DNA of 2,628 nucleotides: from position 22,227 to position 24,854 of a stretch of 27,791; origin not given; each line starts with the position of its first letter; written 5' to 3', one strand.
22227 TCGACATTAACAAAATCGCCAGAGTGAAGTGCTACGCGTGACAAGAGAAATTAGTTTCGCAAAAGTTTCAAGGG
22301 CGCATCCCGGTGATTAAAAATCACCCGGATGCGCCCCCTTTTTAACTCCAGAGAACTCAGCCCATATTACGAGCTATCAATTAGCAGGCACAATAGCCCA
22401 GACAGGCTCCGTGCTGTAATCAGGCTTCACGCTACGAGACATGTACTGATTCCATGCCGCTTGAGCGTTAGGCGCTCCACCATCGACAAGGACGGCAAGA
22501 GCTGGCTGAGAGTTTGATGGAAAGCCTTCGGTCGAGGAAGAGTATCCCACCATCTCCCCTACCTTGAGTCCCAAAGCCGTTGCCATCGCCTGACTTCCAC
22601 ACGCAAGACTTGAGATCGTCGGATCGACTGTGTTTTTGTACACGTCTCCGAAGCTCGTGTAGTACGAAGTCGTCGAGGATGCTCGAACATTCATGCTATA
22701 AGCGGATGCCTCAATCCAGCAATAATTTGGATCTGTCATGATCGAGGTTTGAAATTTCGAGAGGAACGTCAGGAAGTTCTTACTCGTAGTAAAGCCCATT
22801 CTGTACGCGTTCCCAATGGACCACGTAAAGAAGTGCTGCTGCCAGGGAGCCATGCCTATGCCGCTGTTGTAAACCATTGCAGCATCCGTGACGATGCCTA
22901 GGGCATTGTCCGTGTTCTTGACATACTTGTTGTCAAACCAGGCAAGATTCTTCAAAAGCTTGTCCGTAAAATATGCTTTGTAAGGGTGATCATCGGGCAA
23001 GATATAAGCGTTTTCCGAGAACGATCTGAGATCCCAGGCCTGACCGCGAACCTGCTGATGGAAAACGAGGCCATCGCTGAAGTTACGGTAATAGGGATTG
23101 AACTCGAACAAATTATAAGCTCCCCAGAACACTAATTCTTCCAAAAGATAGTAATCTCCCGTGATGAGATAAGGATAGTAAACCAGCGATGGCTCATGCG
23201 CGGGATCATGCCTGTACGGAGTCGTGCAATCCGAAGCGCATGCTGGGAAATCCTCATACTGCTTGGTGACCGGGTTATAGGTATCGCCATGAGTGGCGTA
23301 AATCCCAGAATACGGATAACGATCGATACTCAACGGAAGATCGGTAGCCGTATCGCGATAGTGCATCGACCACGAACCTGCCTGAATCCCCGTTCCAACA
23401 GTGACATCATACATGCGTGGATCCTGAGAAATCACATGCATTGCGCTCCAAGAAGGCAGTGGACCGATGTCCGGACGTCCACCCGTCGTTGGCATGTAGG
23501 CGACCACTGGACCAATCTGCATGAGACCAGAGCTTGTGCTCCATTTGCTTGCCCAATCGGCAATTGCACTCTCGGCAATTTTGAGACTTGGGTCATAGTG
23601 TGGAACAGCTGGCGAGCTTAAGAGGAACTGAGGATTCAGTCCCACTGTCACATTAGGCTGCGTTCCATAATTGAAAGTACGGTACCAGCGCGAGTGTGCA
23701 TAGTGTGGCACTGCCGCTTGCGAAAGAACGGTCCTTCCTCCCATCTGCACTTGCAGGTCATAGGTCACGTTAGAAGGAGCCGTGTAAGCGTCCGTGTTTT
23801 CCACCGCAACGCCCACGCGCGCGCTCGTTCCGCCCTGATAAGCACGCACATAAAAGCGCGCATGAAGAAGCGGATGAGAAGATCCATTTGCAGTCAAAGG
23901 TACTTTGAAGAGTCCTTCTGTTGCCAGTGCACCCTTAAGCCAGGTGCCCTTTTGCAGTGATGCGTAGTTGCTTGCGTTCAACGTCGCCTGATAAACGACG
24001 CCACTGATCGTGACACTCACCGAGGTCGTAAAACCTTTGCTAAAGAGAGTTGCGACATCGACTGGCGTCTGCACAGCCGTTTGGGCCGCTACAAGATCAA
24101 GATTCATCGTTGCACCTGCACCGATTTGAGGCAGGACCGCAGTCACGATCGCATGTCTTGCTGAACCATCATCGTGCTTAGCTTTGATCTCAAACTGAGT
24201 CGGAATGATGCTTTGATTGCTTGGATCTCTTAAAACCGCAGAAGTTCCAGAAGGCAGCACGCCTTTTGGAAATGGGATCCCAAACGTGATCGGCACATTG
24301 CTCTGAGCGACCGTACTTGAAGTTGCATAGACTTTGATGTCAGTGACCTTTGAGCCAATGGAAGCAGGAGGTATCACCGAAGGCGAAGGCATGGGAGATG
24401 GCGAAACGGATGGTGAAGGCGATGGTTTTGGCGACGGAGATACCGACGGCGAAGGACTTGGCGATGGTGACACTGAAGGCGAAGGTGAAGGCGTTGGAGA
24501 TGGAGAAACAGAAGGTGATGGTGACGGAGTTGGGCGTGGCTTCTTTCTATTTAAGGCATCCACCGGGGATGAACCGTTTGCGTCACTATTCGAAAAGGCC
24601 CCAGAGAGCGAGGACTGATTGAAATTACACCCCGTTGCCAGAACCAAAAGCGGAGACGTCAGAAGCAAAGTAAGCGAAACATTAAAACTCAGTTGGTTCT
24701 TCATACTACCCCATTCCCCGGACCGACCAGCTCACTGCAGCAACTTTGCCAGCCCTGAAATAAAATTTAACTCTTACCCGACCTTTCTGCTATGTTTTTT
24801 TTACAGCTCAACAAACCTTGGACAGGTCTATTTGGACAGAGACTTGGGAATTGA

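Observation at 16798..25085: Head-to-tail array of three paralogous large secreted proteins of an unrecognised family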

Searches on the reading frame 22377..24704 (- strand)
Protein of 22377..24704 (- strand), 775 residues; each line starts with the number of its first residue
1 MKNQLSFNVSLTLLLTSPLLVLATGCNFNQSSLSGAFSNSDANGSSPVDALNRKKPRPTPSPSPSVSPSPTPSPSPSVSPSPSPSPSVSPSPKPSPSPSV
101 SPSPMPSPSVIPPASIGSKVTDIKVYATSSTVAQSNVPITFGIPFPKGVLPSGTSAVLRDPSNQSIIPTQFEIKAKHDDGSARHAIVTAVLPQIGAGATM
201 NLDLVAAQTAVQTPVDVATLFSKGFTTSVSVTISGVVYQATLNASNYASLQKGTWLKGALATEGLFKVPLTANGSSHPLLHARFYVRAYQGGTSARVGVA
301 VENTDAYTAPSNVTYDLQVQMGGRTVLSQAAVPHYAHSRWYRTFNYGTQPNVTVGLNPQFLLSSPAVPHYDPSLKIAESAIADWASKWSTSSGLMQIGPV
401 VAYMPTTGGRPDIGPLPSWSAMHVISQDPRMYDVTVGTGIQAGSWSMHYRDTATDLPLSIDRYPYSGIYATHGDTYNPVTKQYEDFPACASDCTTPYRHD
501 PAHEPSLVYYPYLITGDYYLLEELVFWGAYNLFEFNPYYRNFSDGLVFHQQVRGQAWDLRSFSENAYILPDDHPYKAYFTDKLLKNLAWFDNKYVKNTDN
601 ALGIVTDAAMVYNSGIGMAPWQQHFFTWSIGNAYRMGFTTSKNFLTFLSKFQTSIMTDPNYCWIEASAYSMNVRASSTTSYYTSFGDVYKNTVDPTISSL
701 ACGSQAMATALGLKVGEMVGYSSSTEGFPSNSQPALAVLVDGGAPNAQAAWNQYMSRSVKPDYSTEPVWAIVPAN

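Call 6: search_protein_families(library=pfam, proteins=[window:22377-24704:-], max_evalue=1)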
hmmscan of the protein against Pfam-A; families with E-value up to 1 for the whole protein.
window:22377-24704:- (775 aa): 2 families
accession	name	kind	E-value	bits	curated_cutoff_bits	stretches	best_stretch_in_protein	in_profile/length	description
PF19501.5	PcRGLX_1st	-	0.00028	21.1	22.1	1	135-183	15-62/83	PcRGLX-like N-terminal RIFT barrel domain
PF05887.16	Trypan_PARP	-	0.0015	18.9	100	1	49-109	52-112/134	Procyclic acidic repetitive protein (PARP)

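Call 7: search_protein_families(library=ncbifam, proteins=[window:22377-24704:-], max_evalue=1)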
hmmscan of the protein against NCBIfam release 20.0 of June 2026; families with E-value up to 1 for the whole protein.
window:22377-24704:- (775 aa): 2 families
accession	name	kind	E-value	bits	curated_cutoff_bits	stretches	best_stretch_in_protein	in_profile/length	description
NF037973.1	metallo_SslE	exception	0.0045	14.4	3000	1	21-97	19-89/1519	lipoprotein metalloprotease SslE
TIGR04526.1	predic_Ig_block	subfamily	0.074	11.9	150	1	36-103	54-117/693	putative immunoglobulin-blocking virulence protein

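Call 8: search_solved_structures(query=window:22377-24704:-, max_evalue=10)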
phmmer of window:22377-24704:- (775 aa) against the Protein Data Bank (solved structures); distinct sequences matched with E-value up to 10: 15.
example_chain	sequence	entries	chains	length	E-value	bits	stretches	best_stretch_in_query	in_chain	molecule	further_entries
23px_A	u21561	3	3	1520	0.0026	19.4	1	24-98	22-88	Putative lipoprotein AcfD homolog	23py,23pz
1q1q_A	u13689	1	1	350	0.071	14.6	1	64-107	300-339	sulfotransferase family, cytosolic, 2B, member 1 isoform a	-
9m8m_H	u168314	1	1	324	0.11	14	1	50-107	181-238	Photosynthetic reaction center subunit H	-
9cca_G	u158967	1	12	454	0.69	11.3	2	57-95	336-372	Circumsporozoite protein,Pyridoxal 5'-phosphate synthase subunit PDX2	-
4l3a_A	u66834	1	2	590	0.77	11.2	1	54-95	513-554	Internalin K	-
9cca_A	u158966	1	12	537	1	10.8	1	51-95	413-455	Circumsporozoite protein,Pyridoxal 5'-phosphate synthase subunit Pdx1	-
5a5t_F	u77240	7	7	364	2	9.8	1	59-166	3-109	EUKARYOTIC TRANSLATION INITIATION FACTOR 3 SUBUNIT F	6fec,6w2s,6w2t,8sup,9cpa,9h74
9skq_B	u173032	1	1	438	3.6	9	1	41-113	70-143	G2/mitotic-specific cyclin-B1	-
7nj0_C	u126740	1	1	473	4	8.8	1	41-113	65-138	G2/mitotic-specific cyclin-B1,G2/mitotic-specific cyclin-B1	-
8vzn_A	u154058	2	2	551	4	8.8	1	57-108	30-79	Feline leukemia virus subgroup C cellular receptor 2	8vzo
9fia_B3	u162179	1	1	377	4.4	8.7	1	62-95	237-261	Mitochondrial ribosomal protein, mS23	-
24kr_D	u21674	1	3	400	4.6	8.6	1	25-106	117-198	Heavy chain antibody G2.3-Fc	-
9hqv_Bp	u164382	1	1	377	4.7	8.6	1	62-95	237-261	mS23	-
7q5q_B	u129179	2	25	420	5.7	8.3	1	41-103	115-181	Dihydrolipoyllysine-residue succinyltransferase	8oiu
8qcx_A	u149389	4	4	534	6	8.2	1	52-119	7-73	Heme transporter FLVCR2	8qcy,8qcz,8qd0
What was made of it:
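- Tried and rejected: NCBIfam and PDB sequence searches of the proteins gave only low-complexity linker hits (SslE/AcfD, PARP) (calls 6-8).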

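Call 11: find_homologous_proteins(query=window:22377-24353:-)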
Query window:22377-24353:- (658 aa): 627 proteins with E <= 0.001 among 8000 candidates; the best 120 are listed.
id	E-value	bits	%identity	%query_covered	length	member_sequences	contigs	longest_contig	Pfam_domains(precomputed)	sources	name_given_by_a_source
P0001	0.0e+0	1360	89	100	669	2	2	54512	-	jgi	jgi:hypothetical protein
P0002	0.0e+0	1262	83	97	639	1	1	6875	-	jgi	jgi:hypothetical protein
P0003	0.0e+0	1261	81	100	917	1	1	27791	-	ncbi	ncbi:MAG: hypothetical protein ACJ763_05025 [Bdellovibrionia bacterium]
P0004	0.0e+0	1251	84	97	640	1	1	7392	-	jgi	jgi:hypothetical protein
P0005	0.0e+0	1248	84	97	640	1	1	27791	-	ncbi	ncbi:MAG: hypothetical protein ACJ763_05030 [Bdellovibrionia bacterium]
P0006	0.0e+0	1230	80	100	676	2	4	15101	-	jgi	jgi:hypothetical protein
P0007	0.0e+0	1227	80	100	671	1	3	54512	-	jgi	jgi:hypothetical protein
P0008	0.0e+0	1226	79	100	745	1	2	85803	-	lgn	-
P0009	0.0e+0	1196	80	97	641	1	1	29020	-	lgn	-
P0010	0.0e+0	1187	81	94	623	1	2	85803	-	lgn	-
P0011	1.9e-183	630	47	100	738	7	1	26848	-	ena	-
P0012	7.2e-182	624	48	99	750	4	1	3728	PF19501.6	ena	-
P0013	1.9e-181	623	49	93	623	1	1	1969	-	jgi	jgi:hypothetical protein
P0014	3.9e-179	615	47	97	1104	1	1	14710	PF21027.4,PF22352.3,PF00801.27,PF17963.8,PF02010.22,PF18911.7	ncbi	-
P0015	1.1e-178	614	46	100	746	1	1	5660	PF19501.6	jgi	jgi:hypothetical protein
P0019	1.2e-177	610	46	99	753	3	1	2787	PF19501.6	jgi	jgi:hypothetical protein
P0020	2.8e-177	609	47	98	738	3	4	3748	PF19501.6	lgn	-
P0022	7.2e-177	608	46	99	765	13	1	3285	PF19501.6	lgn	-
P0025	4.5e-176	605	46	100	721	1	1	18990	PF19501.6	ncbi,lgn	-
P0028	5.2e-175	602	46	99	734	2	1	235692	PF19501.6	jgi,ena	-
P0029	5.4e-175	602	45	100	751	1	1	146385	PF19501.6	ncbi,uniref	ncbi:hypothetical protein ACI48D_06850 [Massilia sp. LXY-6]|uniref:RIFT barrel domain-containing pro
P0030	6.0e-175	602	46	96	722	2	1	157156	PF19501.6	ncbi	-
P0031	6.2e-175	602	45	100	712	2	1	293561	-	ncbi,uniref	ncbi:hypothetical protein ACO0LF_16660 [Undibacterium sp. Di27W]|uniref:hypothetical protein n=1 Tax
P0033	1.4e-174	600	46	98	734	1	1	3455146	-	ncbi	ncbi:MAG: hypothetical protein QM765_26455 [Myxococcales bacterium]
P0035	2.6e-174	599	45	99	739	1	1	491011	-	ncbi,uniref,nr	ncbi:hypothetical protein [Telluria aromaticivorans]|uniref:hypothetical protein n=1 Tax=Telluria ar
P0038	7.2e-174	598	47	97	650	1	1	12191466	-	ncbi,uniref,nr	ncbi:hypothetical protein AKJ09_05151 [Labilithrix luteola]|uniref:Uncharacterized protein n=1 Tax=L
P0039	9.2e-174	598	45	100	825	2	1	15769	PF19501.6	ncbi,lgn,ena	-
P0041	1.4e-173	597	46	99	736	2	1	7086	PF19501.6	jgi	jgi:hypothetical protein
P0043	3.4e-173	596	46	99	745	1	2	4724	PF19501.6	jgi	jgi:hypothetical protein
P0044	4.8e-173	595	45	99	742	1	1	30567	PF19501.6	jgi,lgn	jgi:hypothetical protein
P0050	4.8e-172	592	45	100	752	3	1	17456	PF19501.6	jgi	jgi:hypothetical protein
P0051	5.7e-172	592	46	99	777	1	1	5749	PF19501.6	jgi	-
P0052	1.2e-171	591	45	99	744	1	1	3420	PF19501.6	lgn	-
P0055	3.7e-171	589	44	99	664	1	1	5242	PF19501.6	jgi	jgi:hypothetical protein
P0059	4.3e-170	586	45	99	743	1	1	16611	PF19501.6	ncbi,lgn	-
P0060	4.8e-170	585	45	99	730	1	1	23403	PF19501.6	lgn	-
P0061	6.2e-170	585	46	97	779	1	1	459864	-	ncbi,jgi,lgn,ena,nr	ncbi:MAG: hypothetical protein OEZ43_08335 [Gammaproteobacteria bacterium]|nr:hypothetical protein [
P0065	1.4e-169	584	45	100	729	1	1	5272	PF19501.6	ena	-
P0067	1.7e-169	584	44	99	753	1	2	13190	PF19501.6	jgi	jgi:hypothetical protein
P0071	3.8e-169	582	45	99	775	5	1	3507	PF19501.6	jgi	-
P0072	4.0e-169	582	44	100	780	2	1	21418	PF19501.6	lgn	-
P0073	6.1e-169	582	43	98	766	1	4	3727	PF19501.6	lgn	-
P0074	6.9e-169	582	45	97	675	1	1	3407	PF19501.6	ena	-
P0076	9.9e-169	581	45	97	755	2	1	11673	PF19501.6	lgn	-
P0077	1.6e-168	580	43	100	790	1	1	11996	PF19501.6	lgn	-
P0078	1.6e-168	580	45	99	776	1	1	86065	PF19501.6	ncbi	ncbi:hypothetical protein BH11PSE11_BH11PSE11_28410 [soil metagenome]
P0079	1.6e-168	580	44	99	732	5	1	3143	PF19501.6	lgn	-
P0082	3.9e-168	579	45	99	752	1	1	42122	PF19501.6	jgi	jgi:hypothetical protein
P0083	4.4e-168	579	44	98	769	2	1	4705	PF19501.6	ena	-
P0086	1.1e-167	578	45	97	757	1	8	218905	PF19501.6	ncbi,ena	-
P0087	1.7e-167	577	45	99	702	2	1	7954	PF19501.6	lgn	-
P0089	1.7e-167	577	45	98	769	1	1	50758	PF19501.6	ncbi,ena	-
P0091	3.3e-167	576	44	99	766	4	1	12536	PF19501.6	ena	-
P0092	5.0e-167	575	45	97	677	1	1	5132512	-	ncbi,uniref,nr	ncbi:hypothetical protein TSA66_21075 [Noviherbaspirillum autotrophicum]|uniref:Uncharacterized prot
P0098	1.2e-166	574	44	100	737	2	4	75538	PF19501.6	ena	-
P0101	3.8e-166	573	44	100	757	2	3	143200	PF19501.6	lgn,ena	-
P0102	4.5e-166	572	43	99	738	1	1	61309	PF19501.6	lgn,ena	-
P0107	1.1e-165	571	43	99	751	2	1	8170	PF19501.6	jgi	-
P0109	2.0e-165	570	43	100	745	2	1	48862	PF19501.6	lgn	-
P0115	4.8e-165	569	45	97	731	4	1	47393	PF19501.6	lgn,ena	-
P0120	3.5e-164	566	43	100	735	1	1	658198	PF19501.6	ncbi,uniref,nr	ncbi:hypothetical protein [Ideonella sp. BN130291]|uniref:RIFT barrel domain-containing protein n=1 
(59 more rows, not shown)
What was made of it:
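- The organism is a Bdellovibrionia MAG (call 11).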

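Call 15: search_solved_structures(query=A1, max_evalue=10, show_alignments=2)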
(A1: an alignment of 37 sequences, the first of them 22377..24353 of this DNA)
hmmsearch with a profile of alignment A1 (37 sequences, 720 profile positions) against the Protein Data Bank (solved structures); distinct sequences matched with E-value up to 10: 0.
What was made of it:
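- On CAZy PL26 (exo-rhamnogalacturonan lyase): phmmer with one protein and hmmsearch with a 37-sequence profile against all PDB sequences gave no hit to 5XQ3 at E<=10 (calls 8, 15).
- Closest known: PL26 exo-rhamnogalacturonan lyase PcRGLX of Penicillium chrysogenum. Different: No sequence or profile hit to the PDB chain was found even at E<=10 (calls 8, 15).
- Tried and rejected: A profile of 37 family members against PDB sequences gave nothing (call 15).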

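Call 24: find_encoding_contigs(protein=P0035, flank=10000, max_places=2)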
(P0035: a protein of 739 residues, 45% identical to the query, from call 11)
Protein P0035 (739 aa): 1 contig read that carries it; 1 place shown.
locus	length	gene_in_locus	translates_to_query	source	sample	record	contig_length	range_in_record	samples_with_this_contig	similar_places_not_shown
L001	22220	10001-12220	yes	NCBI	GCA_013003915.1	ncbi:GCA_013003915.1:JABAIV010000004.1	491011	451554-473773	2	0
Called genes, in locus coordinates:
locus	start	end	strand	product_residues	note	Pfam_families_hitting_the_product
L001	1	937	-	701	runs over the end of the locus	PF01590:GAF (faint), PF02518:HATPase_c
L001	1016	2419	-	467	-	PF02397:Bac_transf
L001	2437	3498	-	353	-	PF01073:3Beta_HSD, PF01370:Epimerase, PF02719:Polysacc_synt_2, PF07993:NAD_binding_4, PF13460:NAD_binding_10 (weak), PF16363:GDP_Man_Dehyd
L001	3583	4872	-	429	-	PF03446:NAD_binding_2 (faint), PF03721:UDPG_MGDP_dh_N, PF00984:UDPG_MGDP_dh, PF03720:UDPG_MGDP_dh_C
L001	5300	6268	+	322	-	-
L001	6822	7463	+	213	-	-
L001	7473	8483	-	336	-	PF01757:Acyl_transf_3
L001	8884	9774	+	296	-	PF00034:Cytochrom_C (weak), PF13442:Cytochrome_CBB3, PF00034:Cytochrom_C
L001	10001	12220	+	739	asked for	-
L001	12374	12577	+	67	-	-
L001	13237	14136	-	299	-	-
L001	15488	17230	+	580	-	-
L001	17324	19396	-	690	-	PF05649:Peptidase_M13_N, PF01431:Peptidase_M13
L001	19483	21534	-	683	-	PF05649:Peptidase_M13_N, PF01431:Peptidase_M13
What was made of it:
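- L001 lies near UDP-glucose dehydrogenase, a priming transferase and an epimerase (call 24).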

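Call 25: find_encoding_contigs(protein=P0001, flank=10000, max_places=3)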
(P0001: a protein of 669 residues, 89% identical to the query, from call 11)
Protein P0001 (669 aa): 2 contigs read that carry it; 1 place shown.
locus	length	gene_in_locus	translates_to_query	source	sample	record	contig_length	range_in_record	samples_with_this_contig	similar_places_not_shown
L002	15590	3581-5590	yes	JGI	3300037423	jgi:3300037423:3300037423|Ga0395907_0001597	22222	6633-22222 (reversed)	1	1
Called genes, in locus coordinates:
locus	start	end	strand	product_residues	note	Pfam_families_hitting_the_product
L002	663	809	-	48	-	-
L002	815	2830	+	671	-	-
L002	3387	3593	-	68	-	-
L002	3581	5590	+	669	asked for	-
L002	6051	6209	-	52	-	-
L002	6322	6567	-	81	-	-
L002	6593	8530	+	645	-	-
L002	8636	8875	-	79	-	-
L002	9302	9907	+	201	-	PF01464:SLT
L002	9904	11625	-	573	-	PF13442:Cytochrome_CBB3 (faint), PF21419:RoxA-like_Cyt-c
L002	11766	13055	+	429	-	PF08486:SpoIID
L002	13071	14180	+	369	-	PF02547:Queuosine_synth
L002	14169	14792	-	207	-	PF22741:PTP-NADK, PF13350:Y_phosphatase3, PF22784:PTP-SAK, PF22785:Tc-R-P, PF00782:DSPc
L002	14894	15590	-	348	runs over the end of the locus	-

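Call 26: predict_structure(alignment_id=A1)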
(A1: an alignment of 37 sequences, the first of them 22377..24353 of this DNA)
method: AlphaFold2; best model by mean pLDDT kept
length: 658 residues; sequences in the alignment: 37
mean_pLDDT: 90.6   pTM: 0.92
mean pLDDT of the five models: 90.6, 90.0, 88.8, 88.4, 84.9
residues with pLDDT >= 90: 473; 70-90: 148; 50-70: 37; < 50: 0
segments of 3 or more residues with pLDDT < 50: none
pLDDT, mean of each block of 10 residues (from residue 1): 96 90 96 95 96 96 97 94 96 84 95 97 97 95 95 94 93 92 83 83 95 89 90 90 96 96 93 69 69 81 96 93 74 86 87 79 77 64 71 96 93 85 88 89 95 96 97 94 90 90 93 96 96 97 95 94 95 95 96 95 90 93 96 97 93 91
secondary structure, 60 per line:
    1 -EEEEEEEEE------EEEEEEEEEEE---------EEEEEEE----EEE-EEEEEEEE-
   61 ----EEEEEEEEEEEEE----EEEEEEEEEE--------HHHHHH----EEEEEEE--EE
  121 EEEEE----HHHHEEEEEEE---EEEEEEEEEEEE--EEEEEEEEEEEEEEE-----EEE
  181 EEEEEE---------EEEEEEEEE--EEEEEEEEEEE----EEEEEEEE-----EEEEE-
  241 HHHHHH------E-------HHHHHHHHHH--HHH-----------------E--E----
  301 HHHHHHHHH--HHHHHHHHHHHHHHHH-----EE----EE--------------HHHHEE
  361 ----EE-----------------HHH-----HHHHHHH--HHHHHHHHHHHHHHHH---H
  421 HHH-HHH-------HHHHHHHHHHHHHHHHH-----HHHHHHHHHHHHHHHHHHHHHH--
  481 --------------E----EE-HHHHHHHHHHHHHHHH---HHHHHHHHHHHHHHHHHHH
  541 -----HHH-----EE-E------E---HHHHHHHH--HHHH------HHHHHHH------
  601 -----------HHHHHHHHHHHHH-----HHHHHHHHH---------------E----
elements in order: E2-10 E17-27 E37-43 E48-50 E52-59 E65-77 E82-91 H100-105 E110-116 E119-125 H130-133 E134-140 E144-155 E158-172 E178-186 E196-204 E207-217 E222-229 E235-239 H241-246 H261-270 H301-309 H312-327 H355-358 H392-398 H401-416 H420-423 H435-451 H457-478 H503-518 H522-540 H568-575 H578-581 H588-594 H612-624 H630-638
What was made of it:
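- On (alpha/alpha)6-toroid glycan-active enzymes (fold class): Helices fill residues 241-658 of a pLDDT-90.6 model (call 26).
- Fold: the AF2 model has pLDDT 90.6 and pTM 0.92, with beta strands over residues 1-240 and helices over 241-658 (call 26).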

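Call 29: fold_search(model_id=the predicted structure, library=pdb)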
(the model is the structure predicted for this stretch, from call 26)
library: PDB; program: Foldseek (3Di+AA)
matches with E <= 10: 397; with E <= 0.001: 18
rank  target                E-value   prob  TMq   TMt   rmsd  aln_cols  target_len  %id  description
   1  5xqg_H                2.6e-07  1.00  0.33  0.27  14.3       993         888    8  Crystal structure of a PL 26 exo-rhamnogalacturonan lyase from Penicillium chrysogenum complexed with unsaturated gala (released 2018-03-21)
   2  5xqj_G                1.2e-06  1.00  0.28  0.23  20.9       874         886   11  Crystal structure of a PL 26 exo-rhamnogalacturonan lyase from Penicillium chrysogenum complexed with unsaturated gala (released 2018-04-04)
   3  5xqg_D                1.3e-06  1.00  0.32  0.26  15.6       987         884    9  Crystal structure of a PL 26 exo-rhamnogalacturonan lyase from Penicillium chrysogenum complexed with unsaturated gala (released 2018-03-21)
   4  5xqo_A                1.5e-06  1.00  0.39  0.30  13.1       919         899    9  Crystal structure of a PL 26 exo-rhamnogalacturonan lyase from Penicillium chrysogenum complexed with tetrameric subst (released 2018-03-21)
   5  5xqg_G                1.7e-06  1.00  0.32  0.26  14.3       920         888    9  Crystal structure of a PL 26 exo-rhamnogalacturonan lyase from Penicillium chrysogenum complexed with unsaturated gala (released 2018-03-21)
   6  5xq3_A                3.4e-06  1.00  0.33  0.27  14.8      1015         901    9  Crystal structure of a PL 26 exo-rhamnogalacturonan lyase from Penicillium chrysogenum (released 2018-03-21)
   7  5xqg_C                3.8e-06  1.00  0.27  0.22  20.9       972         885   10  Crystal structure of a PL 26 exo-rhamnogalacturonan lyase from Penicillium chrysogenum complexed with unsaturated gala (released 2018-03-21)
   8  5xq3_B                7.8e-06  1.00  0.49  0.38  11.5      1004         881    9  Crystal structure of a PL 26 exo-rhamnogalacturonan lyase from Penicillium chrysogenum (released 2018-03-21)
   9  5xqo_B                8.2e-06  1.00  0.31  0.25  15.2      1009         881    8  Crystal structure of a PL 26 exo-rhamnogalacturonan lyase from Penicillium chrysogenum complexed with tetrameric subst (released 2018-03-21)
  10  5xqg_E                8.7e-06  1.00  0.32  0.26  14.2       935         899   10  Crystal structure of a PL 26 exo-rhamnogalacturonan lyase from Penicillium chrysogenum complexed with unsaturated gala (released 2018-03-21)
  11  5xqg_F                2.1e-05  1.00  0.31  0.25  14.8       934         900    9  Crystal structure of a PL 26 exo-rhamnogalacturonan lyase from Penicillium chrysogenum complexed with unsaturated gala (released 2018-03-21)
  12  9ju0_CCC              7.6e-05  0.63  0.16  0.13  24.9       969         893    9  C-terminally truncated dextran dextrinase bound with acarbose (released 2025-09-03)
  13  5xqj_E                8.0e-05  1.00  0.47  0.37  11.1      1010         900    9  Crystal structure of a PL 26 exo-rhamnogalacturonan lyase from Penicillium chrysogenum complexed with unsaturated gala (released 2018-04-04)
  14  9ju0_BBB              8.9e-05  0.44  0.14  0.12  24.4       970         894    9  C-terminally truncated dextran dextrinase bound with acarbose (released 2025-09-03)
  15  9ju0_AAA              1.1e-04  0.72  0.17  0.14  24.9       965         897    8  C-terminally truncated dextran dextrinase bound with acarbose (released 2025-09-03)
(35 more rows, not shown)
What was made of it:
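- On CAZy PL26 (exo-rhamnogalacturonan lyase): Global Foldseek TM is 0.27-0.49 (call 29).
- Foldseek ranks PcRGLX chains first (E 2.6e-7, probability 1.0) (call 29).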
